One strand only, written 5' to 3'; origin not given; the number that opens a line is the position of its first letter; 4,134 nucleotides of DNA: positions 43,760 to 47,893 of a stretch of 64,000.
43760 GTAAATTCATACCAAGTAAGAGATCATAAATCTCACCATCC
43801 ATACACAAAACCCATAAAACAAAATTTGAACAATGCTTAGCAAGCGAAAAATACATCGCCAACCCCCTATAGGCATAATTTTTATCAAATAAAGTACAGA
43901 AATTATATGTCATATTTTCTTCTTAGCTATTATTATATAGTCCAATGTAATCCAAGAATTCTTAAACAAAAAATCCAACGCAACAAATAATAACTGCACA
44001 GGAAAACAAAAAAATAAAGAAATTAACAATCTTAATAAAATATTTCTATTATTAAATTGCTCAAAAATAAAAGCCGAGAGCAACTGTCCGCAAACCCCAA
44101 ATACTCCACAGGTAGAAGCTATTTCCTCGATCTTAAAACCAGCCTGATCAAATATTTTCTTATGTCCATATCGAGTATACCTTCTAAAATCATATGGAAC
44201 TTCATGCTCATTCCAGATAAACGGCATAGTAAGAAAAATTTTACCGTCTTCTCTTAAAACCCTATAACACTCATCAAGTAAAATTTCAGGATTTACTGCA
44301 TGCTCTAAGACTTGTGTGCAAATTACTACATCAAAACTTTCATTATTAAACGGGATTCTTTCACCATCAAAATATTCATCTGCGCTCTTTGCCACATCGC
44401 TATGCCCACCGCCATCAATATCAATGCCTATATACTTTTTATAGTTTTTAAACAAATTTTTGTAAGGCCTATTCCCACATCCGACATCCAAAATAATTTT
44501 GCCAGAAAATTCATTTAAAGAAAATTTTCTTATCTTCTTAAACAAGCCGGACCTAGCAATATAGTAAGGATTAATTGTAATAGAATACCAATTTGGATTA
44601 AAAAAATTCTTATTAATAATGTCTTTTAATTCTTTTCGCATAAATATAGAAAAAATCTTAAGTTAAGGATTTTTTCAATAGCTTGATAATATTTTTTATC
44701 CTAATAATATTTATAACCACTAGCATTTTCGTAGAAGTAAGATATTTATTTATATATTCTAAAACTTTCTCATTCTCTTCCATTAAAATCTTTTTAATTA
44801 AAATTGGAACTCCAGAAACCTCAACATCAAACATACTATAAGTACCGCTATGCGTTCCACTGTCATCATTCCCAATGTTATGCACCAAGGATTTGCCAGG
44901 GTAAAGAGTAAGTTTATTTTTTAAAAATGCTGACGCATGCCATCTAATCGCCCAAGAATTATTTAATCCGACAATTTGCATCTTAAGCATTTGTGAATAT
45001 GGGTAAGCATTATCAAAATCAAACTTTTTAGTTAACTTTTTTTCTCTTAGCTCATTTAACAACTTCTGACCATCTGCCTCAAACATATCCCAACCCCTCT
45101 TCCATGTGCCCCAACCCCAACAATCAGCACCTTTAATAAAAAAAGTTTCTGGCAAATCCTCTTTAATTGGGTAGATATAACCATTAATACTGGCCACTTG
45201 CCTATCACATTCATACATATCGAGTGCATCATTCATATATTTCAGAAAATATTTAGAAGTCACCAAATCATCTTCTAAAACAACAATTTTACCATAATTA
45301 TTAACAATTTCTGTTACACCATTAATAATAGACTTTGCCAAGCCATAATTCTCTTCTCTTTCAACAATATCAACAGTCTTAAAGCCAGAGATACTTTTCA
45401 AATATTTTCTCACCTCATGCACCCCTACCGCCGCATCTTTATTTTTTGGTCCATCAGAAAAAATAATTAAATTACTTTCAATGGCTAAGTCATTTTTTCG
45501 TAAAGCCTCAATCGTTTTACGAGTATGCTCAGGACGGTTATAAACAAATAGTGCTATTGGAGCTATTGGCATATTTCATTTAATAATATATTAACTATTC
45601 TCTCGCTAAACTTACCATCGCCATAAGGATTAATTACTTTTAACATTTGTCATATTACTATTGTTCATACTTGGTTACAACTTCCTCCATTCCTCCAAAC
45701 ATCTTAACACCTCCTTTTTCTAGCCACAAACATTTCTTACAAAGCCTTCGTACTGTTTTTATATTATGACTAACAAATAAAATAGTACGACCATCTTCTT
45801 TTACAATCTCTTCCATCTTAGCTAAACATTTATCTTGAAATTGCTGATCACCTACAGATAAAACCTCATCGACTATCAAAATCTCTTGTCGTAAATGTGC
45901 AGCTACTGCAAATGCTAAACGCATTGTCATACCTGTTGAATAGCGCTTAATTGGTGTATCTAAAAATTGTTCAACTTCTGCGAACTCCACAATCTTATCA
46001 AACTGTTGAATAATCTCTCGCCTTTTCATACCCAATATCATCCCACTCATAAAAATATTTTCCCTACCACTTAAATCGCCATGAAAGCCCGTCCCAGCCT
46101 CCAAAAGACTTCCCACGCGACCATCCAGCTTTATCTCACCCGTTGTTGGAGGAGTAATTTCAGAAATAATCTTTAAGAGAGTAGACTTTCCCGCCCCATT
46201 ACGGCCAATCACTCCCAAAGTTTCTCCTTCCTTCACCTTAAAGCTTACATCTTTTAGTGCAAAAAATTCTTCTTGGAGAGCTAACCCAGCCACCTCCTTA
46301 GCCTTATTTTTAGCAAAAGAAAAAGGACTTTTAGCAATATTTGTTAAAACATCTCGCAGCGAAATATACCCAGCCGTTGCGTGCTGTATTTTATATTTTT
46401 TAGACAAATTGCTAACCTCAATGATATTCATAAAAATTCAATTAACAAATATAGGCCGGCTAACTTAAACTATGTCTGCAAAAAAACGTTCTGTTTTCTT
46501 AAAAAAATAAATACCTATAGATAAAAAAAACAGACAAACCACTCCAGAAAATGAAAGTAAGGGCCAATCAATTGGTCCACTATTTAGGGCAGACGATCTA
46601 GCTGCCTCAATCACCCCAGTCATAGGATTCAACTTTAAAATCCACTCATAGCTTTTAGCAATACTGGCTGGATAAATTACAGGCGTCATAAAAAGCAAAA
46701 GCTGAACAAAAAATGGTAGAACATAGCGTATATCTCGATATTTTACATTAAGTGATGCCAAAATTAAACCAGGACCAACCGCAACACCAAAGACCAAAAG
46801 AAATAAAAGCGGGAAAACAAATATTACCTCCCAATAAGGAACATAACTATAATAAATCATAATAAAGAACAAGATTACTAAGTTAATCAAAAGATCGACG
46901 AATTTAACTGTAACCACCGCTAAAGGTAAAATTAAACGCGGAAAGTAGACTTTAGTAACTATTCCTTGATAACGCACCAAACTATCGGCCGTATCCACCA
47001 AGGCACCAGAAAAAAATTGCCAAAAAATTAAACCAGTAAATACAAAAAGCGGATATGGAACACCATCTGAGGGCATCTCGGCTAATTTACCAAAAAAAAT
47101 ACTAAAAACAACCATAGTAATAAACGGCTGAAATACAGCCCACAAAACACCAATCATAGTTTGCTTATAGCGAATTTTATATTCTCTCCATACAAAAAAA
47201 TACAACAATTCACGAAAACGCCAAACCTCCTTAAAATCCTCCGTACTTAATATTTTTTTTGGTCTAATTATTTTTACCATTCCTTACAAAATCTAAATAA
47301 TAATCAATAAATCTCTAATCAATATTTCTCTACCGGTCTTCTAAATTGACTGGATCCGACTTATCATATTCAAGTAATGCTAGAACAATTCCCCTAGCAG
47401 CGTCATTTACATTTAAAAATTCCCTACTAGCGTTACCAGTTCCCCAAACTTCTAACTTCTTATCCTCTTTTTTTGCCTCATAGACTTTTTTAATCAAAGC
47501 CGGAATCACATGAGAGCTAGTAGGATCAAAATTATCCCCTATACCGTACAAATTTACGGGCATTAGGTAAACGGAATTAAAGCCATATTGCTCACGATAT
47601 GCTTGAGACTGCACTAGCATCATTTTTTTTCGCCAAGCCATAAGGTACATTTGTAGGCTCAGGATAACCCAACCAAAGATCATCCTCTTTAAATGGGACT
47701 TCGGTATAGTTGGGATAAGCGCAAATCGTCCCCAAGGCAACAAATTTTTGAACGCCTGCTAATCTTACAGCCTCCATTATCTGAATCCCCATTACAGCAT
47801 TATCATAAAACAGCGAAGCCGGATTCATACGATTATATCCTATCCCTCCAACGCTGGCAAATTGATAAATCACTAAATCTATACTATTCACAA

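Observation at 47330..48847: Decaying GDP-fucose branch at the end of the glycan locus: fcl frameshifted in an A8 tract and truncated, gmd reduced to a 40-codon remnant, GT1 reduced to its C-terminal half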

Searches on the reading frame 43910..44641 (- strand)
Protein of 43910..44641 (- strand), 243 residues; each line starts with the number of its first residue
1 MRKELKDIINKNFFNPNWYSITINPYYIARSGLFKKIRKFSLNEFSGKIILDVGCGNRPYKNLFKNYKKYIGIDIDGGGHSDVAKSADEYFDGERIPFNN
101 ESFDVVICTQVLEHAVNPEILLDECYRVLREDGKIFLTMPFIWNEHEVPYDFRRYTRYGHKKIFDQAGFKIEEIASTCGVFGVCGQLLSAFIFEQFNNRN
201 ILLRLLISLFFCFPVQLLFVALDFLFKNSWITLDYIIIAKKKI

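Call 5: search_protein_families(library=pfam, proteins=[window:43910-44641:-], max_evalue=0.01)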
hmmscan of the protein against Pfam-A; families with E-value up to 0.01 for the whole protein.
window:43910-44641:- (243 aa): 7 families
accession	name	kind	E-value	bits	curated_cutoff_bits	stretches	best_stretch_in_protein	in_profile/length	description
PF08241.18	Methyltransf_11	-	4e-17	63.1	21.2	1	51-136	1-94/95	Methyltransferase domain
PF13489.12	Methyltransf_23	-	1.6e-15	57.7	27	1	32-142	8-121/164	Methyltransferase domain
PF13649.12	Methyltransf_25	-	4.8e-10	40.4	27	1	50-133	1-97/97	Methyltransferase domain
PF13847.12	Methyltransf_31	-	1.9e-09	37.8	27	1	94-150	64-120/145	Methyltransferase domain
PF08242.18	Methyltransf_12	-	1.2e-08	36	30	1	51-135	1-98/98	Methyltransferase domain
PF07021.18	MetW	-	3.5e-06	27.2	21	1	47-130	14-103/193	Methionine biosynthesis protein MetW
PF05148.21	Methyltransf_8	-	0.00047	20.5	27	1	47-137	73-156/219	Hypothetical methyltransferase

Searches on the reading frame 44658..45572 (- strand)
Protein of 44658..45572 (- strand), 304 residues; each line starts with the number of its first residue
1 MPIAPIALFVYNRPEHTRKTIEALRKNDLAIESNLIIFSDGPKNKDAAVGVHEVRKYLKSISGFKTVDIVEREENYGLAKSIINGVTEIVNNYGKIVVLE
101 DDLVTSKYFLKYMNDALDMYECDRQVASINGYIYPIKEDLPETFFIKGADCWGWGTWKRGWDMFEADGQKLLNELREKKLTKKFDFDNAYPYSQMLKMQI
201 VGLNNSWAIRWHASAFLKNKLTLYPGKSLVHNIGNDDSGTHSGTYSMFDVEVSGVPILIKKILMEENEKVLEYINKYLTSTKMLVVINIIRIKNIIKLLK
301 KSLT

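Call 5: search_protein_families(library=pfam, proteins=[window:44658-45572:-], max_evalue=0.01)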
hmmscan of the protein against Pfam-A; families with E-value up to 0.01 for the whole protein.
window:44658-45572:- (304 aa): 2 families
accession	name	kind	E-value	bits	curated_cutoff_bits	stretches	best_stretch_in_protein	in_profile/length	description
PF00535.33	Glycos_transf_2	-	6.5e-05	23.4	23.3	1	9-141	5-127/168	Glycosyl transferase family 2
PF00483.29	NTP_transferase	-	0.0059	16.7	21.2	1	52-117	59-125/245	Nucleotidyl transferase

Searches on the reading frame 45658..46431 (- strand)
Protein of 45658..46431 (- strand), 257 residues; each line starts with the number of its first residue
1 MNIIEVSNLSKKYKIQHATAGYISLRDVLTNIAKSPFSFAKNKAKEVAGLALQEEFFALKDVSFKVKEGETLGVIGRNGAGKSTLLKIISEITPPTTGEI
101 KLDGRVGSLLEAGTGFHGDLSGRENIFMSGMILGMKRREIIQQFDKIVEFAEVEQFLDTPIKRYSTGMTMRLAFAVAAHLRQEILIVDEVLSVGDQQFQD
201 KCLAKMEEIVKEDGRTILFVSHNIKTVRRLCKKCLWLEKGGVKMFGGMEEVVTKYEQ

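Call 5: search_protein_families(library=pfam, proteins=[window:45658-46431:-], max_evalue=0.01)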
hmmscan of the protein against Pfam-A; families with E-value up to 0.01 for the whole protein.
window:45658-46431:- (257 aa): 3 families
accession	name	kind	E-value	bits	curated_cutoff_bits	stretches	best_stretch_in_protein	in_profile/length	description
PF00005.33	ABC_tran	-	7.6e-23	82.1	25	1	59-190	1-135/137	ABC transporter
PF13304.12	AAA_21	-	0.00027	21.5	27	1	73-90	3-20/304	AAA domain, putative AbiEii toxin, Type IV TA system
PF13555.12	AAA_29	-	0.0013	18.8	27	1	61-88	16-41/61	P-loop containing region of AAA domain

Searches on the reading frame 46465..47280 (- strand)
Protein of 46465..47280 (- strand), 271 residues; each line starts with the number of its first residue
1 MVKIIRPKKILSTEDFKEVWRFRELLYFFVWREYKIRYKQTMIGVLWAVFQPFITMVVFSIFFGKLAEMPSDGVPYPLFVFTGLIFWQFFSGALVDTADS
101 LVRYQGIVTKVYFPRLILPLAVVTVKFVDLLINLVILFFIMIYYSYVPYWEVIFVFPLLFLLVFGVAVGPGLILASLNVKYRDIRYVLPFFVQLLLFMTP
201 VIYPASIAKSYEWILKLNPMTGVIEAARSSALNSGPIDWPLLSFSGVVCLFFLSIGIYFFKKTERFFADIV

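Call 5: search_protein_families(library=pfam, proteins=[window:46465-47280:-], max_evalue=0.01)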
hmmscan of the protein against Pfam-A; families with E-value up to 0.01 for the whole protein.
window:46465-47280:- (271 aa): 1 family
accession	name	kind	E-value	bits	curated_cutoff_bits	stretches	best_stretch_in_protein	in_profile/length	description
PF01061.29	ABC2_membrane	-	2e-18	67.2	26.9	1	26-230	3-209/211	ABC-2 type transporter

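Call 7: find_encoding_contigs(protein=window:46465-47280:-, flank=6000, max_places=10)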
Protein window:46465-47280:- (271 aa): 2 contigs read that carry it; 1 place shown.
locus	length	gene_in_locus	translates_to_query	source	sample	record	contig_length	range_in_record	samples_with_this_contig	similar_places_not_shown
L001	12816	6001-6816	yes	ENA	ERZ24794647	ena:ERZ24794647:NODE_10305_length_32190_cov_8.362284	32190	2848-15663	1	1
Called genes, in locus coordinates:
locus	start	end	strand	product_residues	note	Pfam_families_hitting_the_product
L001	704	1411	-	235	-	PF02353:CMAS, PF08003:Methyltransf_9, PF13489:Methyltransf_23, PF07021:MetW, PF13847:Methyltransf_31, PF08241:Methyltransf_11, PF08242:Methyltransf_12, PF13649:Methyltransf_25, +2 more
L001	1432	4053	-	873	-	PF00521:DNA_topoisoIV, PF03989:DNA_gyraseA_C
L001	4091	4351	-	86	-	-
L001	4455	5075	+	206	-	PF00534:Glycos_transf_1, PF13692:Glyco_trans_1_4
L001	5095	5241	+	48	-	PF16363:GDP_Man_Dehyd (weak)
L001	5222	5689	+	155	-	PF01370:Epimerase, PF16363:GDP_Man_Dehyd (faint)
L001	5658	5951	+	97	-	PF01370:Epimerase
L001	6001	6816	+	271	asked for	PF01061:ABC2_membrane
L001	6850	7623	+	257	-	PF00005:ABC_tran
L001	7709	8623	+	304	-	-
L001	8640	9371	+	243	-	PF13489:Methyltransf_23, PF07021:MetW (weak), PF08241:Methyltransf_11, PF08242:Methyltransf_12, PF13649:Methyltransf_25, PF13847:Methyltransf_31 (weak)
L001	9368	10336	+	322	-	-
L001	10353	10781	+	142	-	PF05523:FdtA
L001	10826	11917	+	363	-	PF01041:DegT_DnrJ_EryC1, PF00266:Aminotran_5, PF01053:Cys_Met_Meta_PP (faint)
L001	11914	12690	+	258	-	PF00535:Glycos_transf_2, PF10111:Glyco_tranf_2_2 (faint), PF13641:Glyco_tranf_2_3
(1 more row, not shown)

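Call 26: find_homologous_proteins(query=window:46465-47280:-, max_evalue=1e-40)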
Query window:46465-47280:- (271 aa): 7564 proteins with E <= 1e-40 among 8000 candidates; the best 120 are listed.
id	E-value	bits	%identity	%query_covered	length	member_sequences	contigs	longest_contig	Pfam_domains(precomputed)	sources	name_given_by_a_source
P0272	1.4e-169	581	100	100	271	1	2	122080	PF01061.30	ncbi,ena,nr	ncbi:ABC transporter permease [Patescibacteria group bacterium]|nr:ABC transporter permease [Patesci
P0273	1.8e-132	459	77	100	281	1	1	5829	PF01061.30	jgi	jgi:lipopolysaccharide transport system permease protein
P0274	2.5e-122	426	70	100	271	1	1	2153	PF01061.30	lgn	-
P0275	7.9e-118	411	66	100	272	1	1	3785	PF01061.30,PF12698.14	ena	-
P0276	3.6e-116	406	66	100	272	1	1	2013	PF01061.30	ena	-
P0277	6.1e-115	402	67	99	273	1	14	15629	PF01061.30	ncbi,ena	-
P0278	1.9e-111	390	66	99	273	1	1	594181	PF01061.30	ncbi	-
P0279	2.2e-111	390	63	100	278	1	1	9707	PF01061.30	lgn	-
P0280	2.3e-111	390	64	100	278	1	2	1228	PF01061.30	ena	-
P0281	2.4e-111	390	64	100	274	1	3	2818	PF01061.30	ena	-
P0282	3.2e-111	390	64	100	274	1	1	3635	PF01061.30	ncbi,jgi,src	ncbi:MAG TPA: ABC transporter permease [Candidatus Paceibacterota bacterium]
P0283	5.1e-111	389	64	99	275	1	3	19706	PF01061.30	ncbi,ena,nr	ncbi:ABC transporter permease [Candidatus Parcubacteria bacterium]|nr:ABC transporter permease [Cand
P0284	6.1e-111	389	63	99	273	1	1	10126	PF01061.30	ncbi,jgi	jgi:lipopolysaccharide transport system permease protein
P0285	8.2e-111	388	63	96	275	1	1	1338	PF01061.30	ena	-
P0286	8.8e-111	388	64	100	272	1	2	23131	PF01061.30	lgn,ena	-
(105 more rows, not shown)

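Call 27: find_encoding_contigs(protein=P0273, flank=6000, max_places=3)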
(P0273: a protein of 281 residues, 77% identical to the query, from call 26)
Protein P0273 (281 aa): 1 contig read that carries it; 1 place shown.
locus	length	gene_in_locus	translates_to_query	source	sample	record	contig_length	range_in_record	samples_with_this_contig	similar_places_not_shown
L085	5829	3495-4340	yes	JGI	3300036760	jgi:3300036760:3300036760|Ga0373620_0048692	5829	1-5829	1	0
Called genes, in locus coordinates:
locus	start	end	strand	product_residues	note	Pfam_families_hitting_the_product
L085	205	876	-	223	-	PF18900:DUF5656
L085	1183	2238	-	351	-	PF00437:T2SSE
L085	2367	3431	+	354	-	PF01370:Epimerase, PF04321:RmlD_sub_bind (weak), PF16363:GDP_Man_Dehyd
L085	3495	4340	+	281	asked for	PF01061:ABC2_membrane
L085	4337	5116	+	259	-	PF00005:ABC_tran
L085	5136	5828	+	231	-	?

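Call 28: find_encoding_contigs(protein=P0277, flank=8000, max_places=3)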
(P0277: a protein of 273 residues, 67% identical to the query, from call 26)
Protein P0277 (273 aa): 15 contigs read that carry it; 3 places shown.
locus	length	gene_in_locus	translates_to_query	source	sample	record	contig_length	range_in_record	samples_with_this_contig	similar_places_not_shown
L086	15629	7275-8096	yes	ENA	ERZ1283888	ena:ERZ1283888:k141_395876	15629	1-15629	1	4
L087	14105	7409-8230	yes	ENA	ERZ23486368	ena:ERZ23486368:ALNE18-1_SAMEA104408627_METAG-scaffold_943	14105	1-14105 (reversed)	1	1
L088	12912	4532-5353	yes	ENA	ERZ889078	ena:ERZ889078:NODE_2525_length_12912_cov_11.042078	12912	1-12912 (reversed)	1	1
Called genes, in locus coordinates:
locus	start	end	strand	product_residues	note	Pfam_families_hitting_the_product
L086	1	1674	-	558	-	?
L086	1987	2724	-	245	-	PF01409:tRNA-synt_2d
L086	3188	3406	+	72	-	-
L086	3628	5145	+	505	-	PF13328:HD_4, PF01966:HD, PF04607:RelA_SpoT, PF02824:TGS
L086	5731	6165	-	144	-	PF09997:DUF2238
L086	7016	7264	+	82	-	PF12728:HTH_17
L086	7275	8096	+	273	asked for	PF01061:ABC2_membrane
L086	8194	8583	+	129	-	PF02452:PemK_toxin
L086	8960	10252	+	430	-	PF00005:ABC_tran, PF14524:Wzt_C (weak)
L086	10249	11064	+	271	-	PF01370:Epimerase, PF16363:GDP_Man_Dehyd (weak)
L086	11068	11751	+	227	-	PF08241:Methyltransf_11 (weak), PF13649:Methyltransf_25 (faint)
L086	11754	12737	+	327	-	PF13524:Glyco_trans_1_2 (weak)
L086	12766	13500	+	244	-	PF05050:Methyltransf_21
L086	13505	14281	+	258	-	PF13847:Methyltransf_31 (faint), PF03269:DUF268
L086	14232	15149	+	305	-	PF01531:Glyco_transf_11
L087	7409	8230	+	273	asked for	PF01061:ABC2_membrane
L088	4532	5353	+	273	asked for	PF01061:ABC2_membrane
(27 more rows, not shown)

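Call 29: find_encoding_contigs(protein=P0278, flank=8000, max_places=2)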
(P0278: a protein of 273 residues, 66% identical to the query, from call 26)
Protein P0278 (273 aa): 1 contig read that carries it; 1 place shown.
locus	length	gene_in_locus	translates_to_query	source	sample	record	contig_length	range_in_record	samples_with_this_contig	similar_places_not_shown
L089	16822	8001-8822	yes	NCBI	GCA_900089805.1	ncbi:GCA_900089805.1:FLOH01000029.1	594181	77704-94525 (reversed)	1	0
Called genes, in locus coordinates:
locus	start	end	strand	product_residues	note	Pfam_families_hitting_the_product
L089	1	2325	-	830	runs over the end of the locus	PF03483:B3_4, PF00877:NLPC_P60, PF03484:B5, PF17759:tRNA_synthFbeta (weak), PF03147:FDX-ACB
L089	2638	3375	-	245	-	PF01409:tRNA-synt_2d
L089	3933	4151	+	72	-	-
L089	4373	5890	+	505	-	PF13328:HD_4, PF01966:HD, PF04607:RelA_SpoT, PF02824:TGS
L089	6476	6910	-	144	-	PF09997:DUF2238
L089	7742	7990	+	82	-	PF12728:HTH_17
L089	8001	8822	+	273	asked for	PF01061:ABC2_membrane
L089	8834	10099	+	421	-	PF00005:ABC_tran, PF14524:Wzt_C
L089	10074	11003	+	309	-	PF01531:Glyco_transf_11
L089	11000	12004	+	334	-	PF03385:STELLO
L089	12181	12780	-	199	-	PF13489:Methyltransf_23, PF08241:Methyltransf_11 (faint), PF13649:Methyltransf_25 (weak)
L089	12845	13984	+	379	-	PF00534:Glycos_transf_1, PF13692:Glyco_trans_1_4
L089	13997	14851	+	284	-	PF00535:Glycos_transf_2, PF10111:Glyco_tranf_2_2, PF13641:Glyco_tranf_2_3 (weak)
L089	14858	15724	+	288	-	PF00535:Glycos_transf_2, PF10111:Glyco_tranf_2_2, PF13641:Glyco_tranf_2_3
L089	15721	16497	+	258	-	PF03269:DUF268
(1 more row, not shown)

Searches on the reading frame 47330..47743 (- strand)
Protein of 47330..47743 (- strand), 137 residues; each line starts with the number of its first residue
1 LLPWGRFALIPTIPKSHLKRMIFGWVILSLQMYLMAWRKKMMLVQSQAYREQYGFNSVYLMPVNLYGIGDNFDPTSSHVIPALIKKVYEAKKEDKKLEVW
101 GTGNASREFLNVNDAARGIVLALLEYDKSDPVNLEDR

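Call 5: search_protein_families(library=pfam, proteins=[window:47330-47743:-], max_evalue=0.01)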
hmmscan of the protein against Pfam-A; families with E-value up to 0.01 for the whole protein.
window:47330-47743:- (137 aa): 2 families
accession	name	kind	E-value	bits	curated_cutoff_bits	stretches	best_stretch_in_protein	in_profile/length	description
PF01370.27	Epimerase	-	1.2e-20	74.4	20.9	1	39-130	146-232/240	NAD dependent epimerase/dehydratase family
PF16363.11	GDP_Man_Dehyd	-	0.00015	21.8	27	1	43-132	161-245/332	GDP-mannose 4,6 dehydratase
